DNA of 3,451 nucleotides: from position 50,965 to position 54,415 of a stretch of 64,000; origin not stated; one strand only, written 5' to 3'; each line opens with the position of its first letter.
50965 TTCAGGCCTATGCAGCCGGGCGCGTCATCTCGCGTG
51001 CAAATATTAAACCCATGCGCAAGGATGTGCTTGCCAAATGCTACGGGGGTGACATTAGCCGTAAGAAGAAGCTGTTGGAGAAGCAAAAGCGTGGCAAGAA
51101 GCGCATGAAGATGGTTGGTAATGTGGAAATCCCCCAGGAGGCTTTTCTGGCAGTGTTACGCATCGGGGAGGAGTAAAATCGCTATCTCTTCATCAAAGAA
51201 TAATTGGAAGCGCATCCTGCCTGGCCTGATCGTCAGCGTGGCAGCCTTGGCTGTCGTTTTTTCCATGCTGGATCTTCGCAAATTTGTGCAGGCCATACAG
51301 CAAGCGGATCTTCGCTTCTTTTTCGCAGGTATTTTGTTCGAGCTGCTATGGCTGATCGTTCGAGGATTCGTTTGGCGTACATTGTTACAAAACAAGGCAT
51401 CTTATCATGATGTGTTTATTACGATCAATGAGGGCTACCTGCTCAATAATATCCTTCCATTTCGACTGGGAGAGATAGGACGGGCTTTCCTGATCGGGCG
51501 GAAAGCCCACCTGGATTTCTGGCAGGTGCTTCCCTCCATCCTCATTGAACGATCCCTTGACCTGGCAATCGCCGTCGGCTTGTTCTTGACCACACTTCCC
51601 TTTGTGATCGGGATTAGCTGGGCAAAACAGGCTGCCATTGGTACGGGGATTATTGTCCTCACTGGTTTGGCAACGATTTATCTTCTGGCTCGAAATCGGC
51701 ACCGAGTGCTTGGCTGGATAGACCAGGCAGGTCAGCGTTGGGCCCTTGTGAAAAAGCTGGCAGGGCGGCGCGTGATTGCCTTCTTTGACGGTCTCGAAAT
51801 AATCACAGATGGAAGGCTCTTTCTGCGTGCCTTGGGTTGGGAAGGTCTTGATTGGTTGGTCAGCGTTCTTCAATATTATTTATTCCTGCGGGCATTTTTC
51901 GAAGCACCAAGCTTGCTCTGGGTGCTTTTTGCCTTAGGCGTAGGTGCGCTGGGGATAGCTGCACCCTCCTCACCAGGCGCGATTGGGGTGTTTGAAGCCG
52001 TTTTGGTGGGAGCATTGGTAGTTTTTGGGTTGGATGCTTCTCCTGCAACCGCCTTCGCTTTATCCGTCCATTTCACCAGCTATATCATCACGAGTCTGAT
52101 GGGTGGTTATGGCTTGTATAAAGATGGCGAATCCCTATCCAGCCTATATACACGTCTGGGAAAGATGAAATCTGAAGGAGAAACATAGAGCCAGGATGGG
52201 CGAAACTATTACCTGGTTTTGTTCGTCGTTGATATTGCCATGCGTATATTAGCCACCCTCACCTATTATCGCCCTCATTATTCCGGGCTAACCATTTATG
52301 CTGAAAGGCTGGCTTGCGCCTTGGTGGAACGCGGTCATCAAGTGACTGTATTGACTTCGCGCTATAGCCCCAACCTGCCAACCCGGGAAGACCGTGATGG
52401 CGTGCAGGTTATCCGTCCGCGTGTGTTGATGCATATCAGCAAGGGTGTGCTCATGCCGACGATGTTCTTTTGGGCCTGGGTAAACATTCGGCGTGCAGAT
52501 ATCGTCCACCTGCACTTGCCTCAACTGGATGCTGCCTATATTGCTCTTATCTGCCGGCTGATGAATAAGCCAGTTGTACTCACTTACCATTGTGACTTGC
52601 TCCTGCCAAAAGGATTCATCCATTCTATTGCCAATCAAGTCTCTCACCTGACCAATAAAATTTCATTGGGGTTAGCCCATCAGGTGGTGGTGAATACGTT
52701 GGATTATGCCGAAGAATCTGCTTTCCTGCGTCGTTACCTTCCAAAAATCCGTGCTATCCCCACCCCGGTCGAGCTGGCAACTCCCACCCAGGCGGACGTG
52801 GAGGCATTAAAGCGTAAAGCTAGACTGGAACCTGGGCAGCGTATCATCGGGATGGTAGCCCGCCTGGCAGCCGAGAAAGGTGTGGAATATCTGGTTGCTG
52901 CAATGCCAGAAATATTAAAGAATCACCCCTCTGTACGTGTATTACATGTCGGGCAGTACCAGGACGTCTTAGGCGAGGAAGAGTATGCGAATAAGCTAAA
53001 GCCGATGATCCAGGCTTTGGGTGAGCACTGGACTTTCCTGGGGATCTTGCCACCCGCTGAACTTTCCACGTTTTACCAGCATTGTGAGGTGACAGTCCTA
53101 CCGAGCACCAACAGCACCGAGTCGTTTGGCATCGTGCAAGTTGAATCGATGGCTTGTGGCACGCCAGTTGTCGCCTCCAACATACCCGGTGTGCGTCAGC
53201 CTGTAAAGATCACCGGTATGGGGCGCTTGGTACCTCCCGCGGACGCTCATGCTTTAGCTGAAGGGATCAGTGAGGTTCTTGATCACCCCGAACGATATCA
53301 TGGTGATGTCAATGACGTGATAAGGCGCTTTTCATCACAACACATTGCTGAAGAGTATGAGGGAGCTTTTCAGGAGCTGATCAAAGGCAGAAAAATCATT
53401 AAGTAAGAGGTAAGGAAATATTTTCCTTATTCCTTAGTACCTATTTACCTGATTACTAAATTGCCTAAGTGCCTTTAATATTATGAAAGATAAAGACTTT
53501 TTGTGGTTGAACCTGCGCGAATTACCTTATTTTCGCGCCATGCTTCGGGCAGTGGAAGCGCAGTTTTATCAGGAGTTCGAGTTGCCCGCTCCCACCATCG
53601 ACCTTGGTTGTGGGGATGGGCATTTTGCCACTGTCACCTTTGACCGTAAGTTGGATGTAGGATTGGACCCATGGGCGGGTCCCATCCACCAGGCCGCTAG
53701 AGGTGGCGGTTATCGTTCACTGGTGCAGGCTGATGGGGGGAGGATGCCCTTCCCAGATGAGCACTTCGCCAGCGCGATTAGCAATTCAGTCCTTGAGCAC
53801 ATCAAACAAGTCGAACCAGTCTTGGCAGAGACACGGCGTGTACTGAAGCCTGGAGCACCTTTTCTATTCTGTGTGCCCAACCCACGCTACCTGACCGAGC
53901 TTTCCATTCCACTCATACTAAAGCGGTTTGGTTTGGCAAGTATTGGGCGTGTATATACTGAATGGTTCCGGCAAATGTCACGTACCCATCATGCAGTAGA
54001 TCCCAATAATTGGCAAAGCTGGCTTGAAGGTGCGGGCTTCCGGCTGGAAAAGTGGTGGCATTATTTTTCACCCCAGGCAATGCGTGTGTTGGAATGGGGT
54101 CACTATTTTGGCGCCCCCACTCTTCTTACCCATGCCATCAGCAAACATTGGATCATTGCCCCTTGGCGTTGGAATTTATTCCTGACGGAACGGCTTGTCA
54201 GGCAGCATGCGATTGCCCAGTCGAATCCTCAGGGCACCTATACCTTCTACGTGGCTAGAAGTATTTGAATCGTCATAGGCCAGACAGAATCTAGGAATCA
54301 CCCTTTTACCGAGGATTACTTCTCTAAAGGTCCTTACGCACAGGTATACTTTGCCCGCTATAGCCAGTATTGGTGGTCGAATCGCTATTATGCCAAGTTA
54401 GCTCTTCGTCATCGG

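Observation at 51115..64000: Co-directional envelope-glycosylation locus built around three giant GT-C-like membrane proteins, two carrying the function-unknown YYY (DUF2298) domain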

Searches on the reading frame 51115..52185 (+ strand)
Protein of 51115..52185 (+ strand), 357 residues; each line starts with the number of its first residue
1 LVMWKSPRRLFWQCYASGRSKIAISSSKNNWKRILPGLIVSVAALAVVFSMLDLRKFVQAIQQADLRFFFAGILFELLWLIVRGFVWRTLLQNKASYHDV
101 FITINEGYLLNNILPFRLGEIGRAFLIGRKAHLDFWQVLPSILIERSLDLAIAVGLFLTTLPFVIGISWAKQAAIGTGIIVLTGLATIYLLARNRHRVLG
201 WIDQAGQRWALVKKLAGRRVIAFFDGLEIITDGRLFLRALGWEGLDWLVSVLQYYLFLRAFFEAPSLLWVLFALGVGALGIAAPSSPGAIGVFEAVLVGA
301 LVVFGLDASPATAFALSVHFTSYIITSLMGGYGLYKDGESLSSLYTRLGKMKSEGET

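Call 6: search_protein_families(library=pfam, proteins=[window:51115-52185:+], max_evalue=0.01)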
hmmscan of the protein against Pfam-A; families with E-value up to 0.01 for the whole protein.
window:51115-52185:+ (357 aa): 1 family
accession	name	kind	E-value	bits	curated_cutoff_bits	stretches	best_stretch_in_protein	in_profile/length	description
PF03706.18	LPG_synthase_TM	-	1.9e-39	136.3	33.4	1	37-330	4-302/302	Lysylphosphatidylglycerol synthase TM region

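Call 7: search_protein_families(library=ncbifam, proteins=[window:51115-52185:+], max_evalue=0.01)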
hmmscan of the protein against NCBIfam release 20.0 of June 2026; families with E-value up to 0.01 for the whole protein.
window:51115-52185:+ (357 aa): 1 family
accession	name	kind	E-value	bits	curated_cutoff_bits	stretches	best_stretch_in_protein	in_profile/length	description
TIGR00374.1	TIGR00374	subfamily_domain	5.2e-19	68.8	43.2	1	38-331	1-307/323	flippase-like domain-containing protein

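Call 90: search_solved_structures(query=window:51121-52185:+, max_evalue=0.01)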
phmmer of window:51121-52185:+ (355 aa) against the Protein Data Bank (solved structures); distinct sequences matched with E-value up to 0.01: 0.

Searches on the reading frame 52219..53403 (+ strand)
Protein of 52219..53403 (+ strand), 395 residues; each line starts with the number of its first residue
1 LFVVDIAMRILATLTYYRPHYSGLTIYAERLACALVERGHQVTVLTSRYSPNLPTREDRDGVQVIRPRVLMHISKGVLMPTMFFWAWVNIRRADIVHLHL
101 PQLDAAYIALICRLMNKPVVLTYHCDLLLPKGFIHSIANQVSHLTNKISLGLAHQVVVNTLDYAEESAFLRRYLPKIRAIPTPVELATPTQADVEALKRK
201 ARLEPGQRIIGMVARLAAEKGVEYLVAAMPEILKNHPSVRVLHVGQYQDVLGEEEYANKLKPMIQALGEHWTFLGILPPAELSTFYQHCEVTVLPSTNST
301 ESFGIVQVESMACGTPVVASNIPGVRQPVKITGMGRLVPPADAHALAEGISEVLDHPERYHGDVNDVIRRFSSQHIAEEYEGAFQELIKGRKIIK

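Call 6: search_protein_families(library=pfam, proteins=[window:52219-53403:+], max_evalue=0.01)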
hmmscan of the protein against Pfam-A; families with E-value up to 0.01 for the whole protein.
window:52219-53403:+ (395 aa): 7 families
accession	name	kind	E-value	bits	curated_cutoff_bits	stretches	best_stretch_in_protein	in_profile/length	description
PF00534.26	Glycos_transf_1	-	2e-35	122.3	26.4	1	195-360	3-162/172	Glycosyl transferases group 1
PF13692.12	Glyco_trans_1_4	-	8e-29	101.2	27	1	208-355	2-141/142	Glycosyl transferases group 1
PF13439.12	Glyco_transf_4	-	4.7e-19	69.5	28.5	1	22-186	2-168/170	Glycosyltransferase Family 4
PF13579.12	Glyco_trans_4_4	-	2.1e-17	64.3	29.7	1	23-181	2-156/158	Glycosyl transferase 4-like domain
PF20706.3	GT4-conflict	-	4e-09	36.4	26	1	183-373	174-374/385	Family 4 Glycosyltransferase in conflict systems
PF13477.12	Glyco_trans_4_2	-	0.0016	19.1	23.4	1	26-124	11-107/139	Glycosyl transferase 4-like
PF13524.12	Glyco_trans_1_2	-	0.0025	18.2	25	1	267-361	20-119/144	Glycosyl transferase-like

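Call 7: search_protein_families(library=ncbifam, proteins=[window:52219-53403:+], max_evalue=0.01)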
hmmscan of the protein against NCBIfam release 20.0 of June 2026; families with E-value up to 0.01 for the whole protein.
window:52219-53403:+ (395 aa): 38 families (the best 25 are shown)
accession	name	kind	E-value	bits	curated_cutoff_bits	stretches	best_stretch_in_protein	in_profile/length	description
TIGR03449.1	mycothiol_MshA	equivalog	5.1e-23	81.6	462.5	1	151-361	163-374/406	D-inositol-3-phosphate glycosyltransferase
NF041876.1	EPS_EpsE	equivalog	2.8e-21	76.2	400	1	188-360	191-365/389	exopolysaccharide biosynthesis GT4 family glycosyltransferase EpsE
TIGR04047.1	MSMEG_0565_glyc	hypoth_equivalog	1.9e-20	73.3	259.85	1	193-380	180-367/373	MSMEG_0565 family glycosyltransferase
TIGR03999.1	thiol_BshA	equivalog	3.8e-20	72.1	273.7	1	19-388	9-374/375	N-acetyl-alpha-D-glucosaminyl L-malate synthase BshA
NF012028.0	PRK15484.1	subfamily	6.9e-20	71.5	618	1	168-385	152-376/380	lipopolysaccharide N-acetylglucosaminyltransferase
TIGR04063.1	stp3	hypoth_equivalog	1.1e-19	70.6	442.05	1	9-372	1-375/397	TIGR04063 family PEP-CTERM/XrtA system glycosyltransferase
TIGR02149.1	glgA_Coryne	subfamily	5.1e-18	65.4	302.4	1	77-378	67-381/391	glycogen synthase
TIGR04157.1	glyco_rSAM_CFB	subfamily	6.4e-17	61.6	400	1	193-329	213-339/406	TIGR04157 family glycosyltransferase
TIGR03088.1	stp2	hypoth_equivalog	2.4e-16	59.8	409.05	1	188-387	175-373/374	TIGR03088 family PEP-CTERM/XrtA system glycosyltransferase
NF038295.1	EPS_HpsP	equivalog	9.9e-14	51.1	550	1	82-380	82-380/388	hormogonium polysaccharide biosynthesis glycosyltransferase HpsP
NF053787.1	GlcN_PG_synth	equivalog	1.2e-13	50.7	480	1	67-378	55-350/361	N-acetylglucosaminyl phosphatidylglycerol synthase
NF047684.1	TeichurnBiosyTuaC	equivalog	7.5e-13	48.2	550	1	51-380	60-382/391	teichuronic acid biosynthesis protein TuaC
NF049988.1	MGlcDAGSynMgs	equivalog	2e-12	47.2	400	1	190-319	196-318/398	alpha-monoglucosyldiacylglycerol synthase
TIGR02095.1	glgA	subfamily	3.8e-11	42.3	328.45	1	193-386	278-476/477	glycogen/starch synthase, ADP-glucose type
NF046085.1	XrtY_assoc_Gly1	equivalog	4.8e-11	42.1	400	1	8-387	1-384/387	XrtY-associated glycosyltransferase XYAG1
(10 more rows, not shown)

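Call 89: search_solved_structures(query=window:52240-53403:+, max_evalue=0.00001)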
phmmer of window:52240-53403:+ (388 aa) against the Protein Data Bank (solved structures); distinct sequences matched with E-value up to 0.00001: 21.
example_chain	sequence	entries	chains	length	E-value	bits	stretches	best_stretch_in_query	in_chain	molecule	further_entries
6kih_A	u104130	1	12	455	1.2e-21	80.8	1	137-350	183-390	Tll1590 protein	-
4n9w_A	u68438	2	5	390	9.4e-16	61.3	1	16-355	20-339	GDP-mannose-dependent alpha-(1-2)-phosphatidylinositol mannosyltransferase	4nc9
2gej_A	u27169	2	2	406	1.1e-15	61.1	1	16-355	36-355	PHOSPHATIDYLINOSITOL MANNOSYLTRANSFERASE (PimA)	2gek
3c4q_A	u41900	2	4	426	2.6e-13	53.3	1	176-370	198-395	Predicted glycosyltransferases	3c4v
3c48_A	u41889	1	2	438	2.7e-13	53.2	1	176-370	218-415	Predicted glycosyltransferases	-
4xso_B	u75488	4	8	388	5.2e-12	49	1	102-350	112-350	Alr3699 protein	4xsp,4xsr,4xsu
5d00_A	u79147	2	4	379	7.3e-12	48.5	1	8-381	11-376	N-acetyl-alpha-D-glucosaminyl L-malate synthase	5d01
3oka_A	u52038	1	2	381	1.7e-11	47.3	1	170-352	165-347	GDP-mannose-dependent alpha-(1-6)-phosphatidylinositol monomannoside mannosyltransferase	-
3okc_A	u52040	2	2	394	1.9e-11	47.2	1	170-352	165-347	GDP-mannose-dependent alpha-(1-6)-phosphatidylinositol monomannoside mannosyltransferase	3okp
6d9t_A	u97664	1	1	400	5.7e-11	45.6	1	10-382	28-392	Glycosyl transferase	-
6n1x_A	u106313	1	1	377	7.1e-11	45.3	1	10-381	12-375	Glycosyltransferase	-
6tvp_A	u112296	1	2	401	8.4e-10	41.7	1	188-372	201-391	Alpha-maltose-1-phosphate synthase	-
2f9f_A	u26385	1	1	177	2.6e-08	36.8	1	223-356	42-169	first mannosyl transferase (wbaZ-1)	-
2jjm_A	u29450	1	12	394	5e-08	35.9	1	10-383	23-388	GLYCOSYL TRANSFERASE, GROUP 1 FAMILY PROTEIN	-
7qsg_A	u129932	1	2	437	5.7e-08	35.7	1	270-374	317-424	D-inositol 3-phosphate glycosyltransferase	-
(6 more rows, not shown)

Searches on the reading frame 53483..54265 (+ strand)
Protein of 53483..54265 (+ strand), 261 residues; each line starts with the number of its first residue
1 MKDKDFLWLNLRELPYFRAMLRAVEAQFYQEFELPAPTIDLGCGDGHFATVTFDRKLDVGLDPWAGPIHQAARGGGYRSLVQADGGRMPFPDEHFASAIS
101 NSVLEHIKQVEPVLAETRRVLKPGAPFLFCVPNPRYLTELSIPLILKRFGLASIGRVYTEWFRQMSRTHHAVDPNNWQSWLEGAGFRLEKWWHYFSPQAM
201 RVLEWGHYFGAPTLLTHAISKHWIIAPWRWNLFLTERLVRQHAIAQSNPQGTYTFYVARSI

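Call 6: search_protein_families(library=pfam, proteins=[window:53483-54265:+], max_evalue=0.01)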
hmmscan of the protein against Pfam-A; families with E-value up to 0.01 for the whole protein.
window:53483-54265:+ (261 aa): 5 families
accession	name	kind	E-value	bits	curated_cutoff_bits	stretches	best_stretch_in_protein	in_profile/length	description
PF08241.18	Methyltransf_11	-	8.1e-15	55.7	21.2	1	40-128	2-94/95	Methyltransferase domain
PF13489.12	Methyltransf_23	-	5.1e-12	46.3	27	1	18-189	7-162/164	Methyltransferase domain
PF13649.12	Methyltransf_25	-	1.2e-09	39.2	27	1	40-124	3-96/97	Methyltransferase domain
PF08242.18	Methyltransf_12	-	2.6e-07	31.7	30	1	39-126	1-97/98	Methyltransferase domain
PF13847.12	Methyltransf_31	-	3.9e-07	30.3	27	1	38-137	7-115/145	Methyltransferase domain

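Call 7: search_protein_families(library=ncbifam, proteins=[window:53483-54265:+], max_evalue=0.01)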
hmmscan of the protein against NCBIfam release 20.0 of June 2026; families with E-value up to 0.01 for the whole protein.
window:53483-54265:+ (261 aa): 17 families
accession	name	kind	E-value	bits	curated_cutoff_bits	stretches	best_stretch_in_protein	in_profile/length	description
NF045667.1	MTase_DVU1556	equivalog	1.7e-14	53.8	155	1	36-191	24-165/213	DVU_1556 family methyltransferase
TIGR02072.1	BioC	equivalog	2.9e-08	33.8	184.95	1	35-141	35-144/244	malonyl-ACP O-methyltransferase BioC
NF047649.1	MTase_UXPK_star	exception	1.6e-06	27.4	460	1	80-128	132-180/283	methyltransferase/UXPK-star double selenoprotein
NF041536.1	ArsM_DUF2284_UU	exception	1.2e-05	23.9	575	1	79-128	130-179/459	arsenite methyltransferase/DUF2284 domain selenoprotein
NF041537.1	ArsM_AhpD_UU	exception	1.3e-05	24.2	510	1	81-128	132-179/345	arsenite methyltransferase/AhpD domain selenoprotein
NF001240.0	PRK00216.1-1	equivalog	0.00012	21.2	378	1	79-128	118-167/251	bifunctional demethylmenaquinone methyltransferase/2-methoxy-6-polyprenyl-1,4-benzoquinol methylase UbiE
NF045823.1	PthPhpthDimycoMt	equivalog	0.00026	20.2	300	1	80-130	117-167/256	phthiotriol/phenolphthiotriol dimycocerosates methyltransferase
NF007610.0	PRK10258.1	equivalog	0.00045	19.6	342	1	38-131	46-140/251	malonyl-ACP O-methyltransferase BioC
NF001241.0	PRK00216.1-2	equivalog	0.0006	19.5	327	1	75-130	93-148/231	demethylmenaquinone methyltransferase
NF045825.1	FAmtase_mtf2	equivalog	0.00067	19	400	1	79-130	108-159/248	fatty-acid O-methyltransferase Mtf2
TIGR02081.1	metW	equivalog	0.00097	18.7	189.5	1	38-122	17-103/194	methionine biosynthesis protein MetW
NF008300.0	PRK11088.1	equivalog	0.0039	16.7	303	1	16-140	66-190/272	23S rRNA (guanine(745)-N(1))-methyltransferase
TIGR01934.1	MenG_MenH_UbiE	subfamily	0.0042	16.4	158.35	1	39-129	44-141/223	ubiquinone/menaquinone biosynthesis methyltransferase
NF001244.0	PRK00216.1-5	equivalog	0.0054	16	216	1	36-126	50-150/236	bifunctional demethylmenaquinone methyltransferase/2-methoxy-6-polyprenyl-1,4-benzoquinol methylase UbiE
NF052510.1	methyltran_MpqE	exception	0.0056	16.1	335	1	80-128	102-150/234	methyl-plastoquinone biosynthesis methyltransferase MpqE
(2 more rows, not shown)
